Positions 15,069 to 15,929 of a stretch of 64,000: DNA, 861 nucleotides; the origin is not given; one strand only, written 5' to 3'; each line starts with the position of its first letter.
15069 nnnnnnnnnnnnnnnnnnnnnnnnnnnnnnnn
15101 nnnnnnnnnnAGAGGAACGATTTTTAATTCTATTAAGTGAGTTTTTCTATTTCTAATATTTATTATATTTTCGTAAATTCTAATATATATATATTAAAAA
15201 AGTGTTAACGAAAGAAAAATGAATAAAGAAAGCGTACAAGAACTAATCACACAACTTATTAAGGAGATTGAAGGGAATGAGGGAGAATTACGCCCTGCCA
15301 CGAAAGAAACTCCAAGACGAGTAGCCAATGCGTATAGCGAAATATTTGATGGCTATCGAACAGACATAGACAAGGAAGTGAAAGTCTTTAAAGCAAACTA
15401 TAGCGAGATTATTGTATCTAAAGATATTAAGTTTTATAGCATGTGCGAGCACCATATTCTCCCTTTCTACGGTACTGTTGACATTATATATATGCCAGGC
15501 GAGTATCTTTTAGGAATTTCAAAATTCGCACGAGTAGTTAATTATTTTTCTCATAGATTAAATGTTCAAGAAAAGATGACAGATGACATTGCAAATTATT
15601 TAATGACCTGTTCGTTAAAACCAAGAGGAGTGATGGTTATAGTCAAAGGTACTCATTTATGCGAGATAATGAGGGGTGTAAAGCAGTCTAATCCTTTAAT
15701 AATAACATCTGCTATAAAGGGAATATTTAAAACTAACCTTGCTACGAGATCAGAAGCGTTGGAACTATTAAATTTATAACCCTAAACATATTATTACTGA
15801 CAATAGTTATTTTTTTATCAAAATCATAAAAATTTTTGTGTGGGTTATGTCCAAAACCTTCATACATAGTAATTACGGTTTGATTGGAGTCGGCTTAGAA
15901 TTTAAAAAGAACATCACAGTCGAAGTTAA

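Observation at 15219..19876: Deaminase-type amidohydrolase embedded in a folE / arfC-like / cofG / cofH operon: candidate for the unassigned archaeal pyrimidine deaminase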

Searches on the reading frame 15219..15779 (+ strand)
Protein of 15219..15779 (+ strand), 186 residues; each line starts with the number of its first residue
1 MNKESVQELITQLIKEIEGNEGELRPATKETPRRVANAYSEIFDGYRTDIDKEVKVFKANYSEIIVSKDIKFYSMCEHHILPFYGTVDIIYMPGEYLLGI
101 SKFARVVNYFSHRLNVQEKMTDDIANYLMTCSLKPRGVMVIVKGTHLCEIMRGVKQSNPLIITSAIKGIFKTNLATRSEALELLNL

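Call 3: search_protein_families(library=pfam, proteins=[window:15219-15779:+])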
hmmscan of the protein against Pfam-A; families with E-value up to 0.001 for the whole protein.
window:15219-15779:+ (186 aa): 1 family
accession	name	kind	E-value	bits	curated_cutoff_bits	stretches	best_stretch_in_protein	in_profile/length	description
PF01227.27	GTP_cyclohydroI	-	2e-59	200.5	27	1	8-184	3-178/179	GTP cyclohydrolase I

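Call 4: search_protein_families(library=ncbifam, proteins=[window:15219-15779:+])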
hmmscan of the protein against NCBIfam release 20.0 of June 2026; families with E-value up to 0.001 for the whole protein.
window:15219-15779:+ (186 aa): 5 families
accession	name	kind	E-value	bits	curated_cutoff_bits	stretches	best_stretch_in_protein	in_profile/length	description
NF006826.0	PRK09347.1-3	subfamily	2.2e-58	196.9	162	1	1-184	4-186/189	GTP cyclohydrolase I FolE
NF006825.1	PRK09347.1-2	subfamily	3.5e-55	186.2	174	1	8-184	3-178/179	GTP cyclohydrolase I FolE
TIGR00063.1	folE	equivalog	3.8e-52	176.4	181.6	1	8-184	3-178/180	GTP cyclohydrolase I FolE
NF006824.0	PRK09347.1-1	equivalog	7.9e-36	123.6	202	1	27-183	57-215/219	GTP cyclohydrolase I FolE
TIGR03139.1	QueF-II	equivalog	0.00018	21.3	86.9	1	65-143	20-97/115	preQ(1) synthase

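Call 61: search_solved_structures(query=window:15219-15779:+, max_evalue=1e-10, show_alignments=2)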
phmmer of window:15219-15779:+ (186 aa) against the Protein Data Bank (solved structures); distinct sequences matched with E-value up to 1e-10: 15.
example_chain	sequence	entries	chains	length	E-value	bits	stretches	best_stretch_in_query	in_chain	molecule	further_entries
1wm9_A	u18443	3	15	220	1.1e-41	145.8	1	12-182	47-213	GTP cyclohydrolase I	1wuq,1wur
11yz_A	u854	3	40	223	1.9e-39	138.5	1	24-184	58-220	GTP cyclohydrolase 1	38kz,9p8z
1fb1_A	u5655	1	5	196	1.9e-37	132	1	22-184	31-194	GTP CYCLOHYDROLASE I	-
7ala_A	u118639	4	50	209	2.4e-37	131.7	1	22-184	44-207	GTP cyclohydrolase 1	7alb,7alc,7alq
6z80_A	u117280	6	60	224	2.9e-37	131.4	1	22-184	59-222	GTP cyclohydrolase 1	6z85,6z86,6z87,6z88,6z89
1is7_A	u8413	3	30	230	7.8e-37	130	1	23-184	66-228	GTP Cyclohydrolase I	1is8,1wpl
4uqf_A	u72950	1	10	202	9.4e-37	129.8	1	6-184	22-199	GTP cyclohydrolase 1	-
37xd_A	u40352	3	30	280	2.4e-36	128.4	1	13-184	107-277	GTP cyclohydrolase 1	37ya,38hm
9ujf_A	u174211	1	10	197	1e-28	103.6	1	30-168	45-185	GTP cyclohydrolase 1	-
4du6_A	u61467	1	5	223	1.7e-22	83.4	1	28-182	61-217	GTP cyclohydrolase 1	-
1fbx_A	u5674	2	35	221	8.7e-22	81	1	27-182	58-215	GTP CYCLOHYDROLASE I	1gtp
1n3s_A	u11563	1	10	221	1.6e-20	76.9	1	27-182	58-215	GTP cyclohydrolase I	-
1a8r_A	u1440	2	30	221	1.6e-20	76.9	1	27-182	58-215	GTP CYCLOHYDROLASE I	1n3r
1n3t_F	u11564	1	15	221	2.2e-20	76.5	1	27-182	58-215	GTP cyclohydrolase I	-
1a9c_A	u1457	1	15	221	2.2e-20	76.4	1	27-182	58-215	GTP CYCLOHYDROLASE I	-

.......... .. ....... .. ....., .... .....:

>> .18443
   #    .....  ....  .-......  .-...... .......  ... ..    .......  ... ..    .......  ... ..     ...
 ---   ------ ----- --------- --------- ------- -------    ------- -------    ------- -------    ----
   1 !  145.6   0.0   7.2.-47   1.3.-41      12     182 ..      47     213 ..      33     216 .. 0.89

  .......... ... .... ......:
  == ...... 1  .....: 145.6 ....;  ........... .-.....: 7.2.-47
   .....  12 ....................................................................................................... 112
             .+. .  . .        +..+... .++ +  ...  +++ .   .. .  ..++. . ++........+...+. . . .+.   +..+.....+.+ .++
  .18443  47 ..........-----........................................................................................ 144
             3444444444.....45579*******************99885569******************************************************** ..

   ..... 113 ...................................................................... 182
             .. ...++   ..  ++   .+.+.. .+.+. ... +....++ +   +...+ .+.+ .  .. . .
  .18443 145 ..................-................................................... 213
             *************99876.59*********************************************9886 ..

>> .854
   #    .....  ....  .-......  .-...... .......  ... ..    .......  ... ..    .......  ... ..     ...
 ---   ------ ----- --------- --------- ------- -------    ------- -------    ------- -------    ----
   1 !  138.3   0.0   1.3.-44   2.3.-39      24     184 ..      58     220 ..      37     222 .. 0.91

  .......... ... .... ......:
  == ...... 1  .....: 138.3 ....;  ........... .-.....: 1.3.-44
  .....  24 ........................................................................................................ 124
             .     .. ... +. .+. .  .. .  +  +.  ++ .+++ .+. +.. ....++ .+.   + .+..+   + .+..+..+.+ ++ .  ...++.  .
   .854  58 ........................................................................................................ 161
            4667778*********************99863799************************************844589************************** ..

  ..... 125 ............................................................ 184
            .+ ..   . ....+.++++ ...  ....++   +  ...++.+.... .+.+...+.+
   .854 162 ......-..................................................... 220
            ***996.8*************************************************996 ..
